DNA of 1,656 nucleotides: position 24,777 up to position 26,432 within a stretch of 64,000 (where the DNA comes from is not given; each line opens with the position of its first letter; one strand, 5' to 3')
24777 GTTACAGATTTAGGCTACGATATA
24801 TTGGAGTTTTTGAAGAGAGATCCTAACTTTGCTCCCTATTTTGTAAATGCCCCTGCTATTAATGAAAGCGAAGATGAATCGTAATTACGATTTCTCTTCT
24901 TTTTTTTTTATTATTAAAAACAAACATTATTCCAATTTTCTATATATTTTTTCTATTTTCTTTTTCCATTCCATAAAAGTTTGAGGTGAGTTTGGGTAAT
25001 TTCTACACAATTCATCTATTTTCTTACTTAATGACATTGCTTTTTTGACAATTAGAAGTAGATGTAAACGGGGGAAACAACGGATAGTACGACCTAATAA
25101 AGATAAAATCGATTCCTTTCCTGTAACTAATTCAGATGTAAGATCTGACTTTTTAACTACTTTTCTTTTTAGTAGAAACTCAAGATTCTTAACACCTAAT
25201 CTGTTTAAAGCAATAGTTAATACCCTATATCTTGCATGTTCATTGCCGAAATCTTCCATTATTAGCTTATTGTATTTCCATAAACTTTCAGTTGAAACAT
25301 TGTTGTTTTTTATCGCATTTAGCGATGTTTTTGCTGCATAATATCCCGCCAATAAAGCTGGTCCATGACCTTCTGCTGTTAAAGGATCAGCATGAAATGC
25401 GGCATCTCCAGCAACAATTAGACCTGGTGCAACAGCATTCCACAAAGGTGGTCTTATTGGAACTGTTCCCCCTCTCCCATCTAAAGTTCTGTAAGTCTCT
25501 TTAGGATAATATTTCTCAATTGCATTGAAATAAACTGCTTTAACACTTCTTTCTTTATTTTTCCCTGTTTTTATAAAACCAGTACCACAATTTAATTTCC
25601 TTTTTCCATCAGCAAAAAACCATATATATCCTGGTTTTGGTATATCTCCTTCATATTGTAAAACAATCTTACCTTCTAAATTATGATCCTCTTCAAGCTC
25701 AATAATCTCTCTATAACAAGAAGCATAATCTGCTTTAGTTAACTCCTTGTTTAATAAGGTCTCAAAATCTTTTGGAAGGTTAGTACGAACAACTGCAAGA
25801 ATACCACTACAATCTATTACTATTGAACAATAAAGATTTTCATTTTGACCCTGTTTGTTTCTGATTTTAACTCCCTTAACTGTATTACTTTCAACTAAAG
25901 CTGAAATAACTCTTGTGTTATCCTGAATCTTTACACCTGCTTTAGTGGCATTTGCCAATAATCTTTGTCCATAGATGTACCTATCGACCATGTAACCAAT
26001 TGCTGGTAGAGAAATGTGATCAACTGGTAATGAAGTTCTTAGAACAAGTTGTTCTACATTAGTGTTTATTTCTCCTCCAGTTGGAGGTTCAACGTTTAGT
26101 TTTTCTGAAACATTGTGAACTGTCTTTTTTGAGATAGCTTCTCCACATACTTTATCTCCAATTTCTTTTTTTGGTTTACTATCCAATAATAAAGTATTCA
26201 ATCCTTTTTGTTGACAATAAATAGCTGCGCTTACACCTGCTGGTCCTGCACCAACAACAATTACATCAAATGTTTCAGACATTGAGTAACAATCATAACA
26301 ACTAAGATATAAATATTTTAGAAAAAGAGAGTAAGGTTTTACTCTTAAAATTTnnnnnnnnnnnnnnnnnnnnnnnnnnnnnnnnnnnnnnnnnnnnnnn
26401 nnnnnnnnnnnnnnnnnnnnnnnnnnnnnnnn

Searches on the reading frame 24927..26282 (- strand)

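Call 38: search_protein_families(library=pfam, proteins=[window:24927-26282:-], max_evalue=0.00001)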
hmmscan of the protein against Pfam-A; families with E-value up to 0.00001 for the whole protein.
window:24927-26282:- (451 aa): 9 families
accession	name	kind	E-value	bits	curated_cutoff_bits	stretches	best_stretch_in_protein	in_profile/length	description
PF12831.13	FAD_oxidored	-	2.3e-14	54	27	1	6-160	1-145/416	FAD dependent oxidoreductase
PF01266.30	DAO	-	6.2e-11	42.9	27.9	0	6-36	1-31/353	FAD dependent oxidoreductase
PF01494.25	FAD_binding_3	-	5.1e-10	39.5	22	1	5-175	2-173/349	FAD binding domain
PF00890.30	FAD_binding_2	-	1.1e-09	38.5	20.4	1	6-39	1-34/414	FAD binding domain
PF01134.28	GIDA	-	7.9e-08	32.2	22.1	1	6-144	1-137/391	Glucose inhibited division protein A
PF07992.20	Pyr_redox_2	-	9.3e-08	32.3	26.1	1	5-78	1-69/291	Pyridine nucleotide-disulphide oxidoreductase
PF03486.20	HI0933_like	-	3e-07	30.6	50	0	6-45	2-39/244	HI0933-like protein Rossmann domain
PF04820.20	Trp_halogenase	-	4.7e-07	29.5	21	0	94-162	150-214/458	Tryptophan halogenase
PF22578.2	GGR_cat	-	2.5e-06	27.7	27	1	185-272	1-86/88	Geranylgeranyl reductase catalytic domain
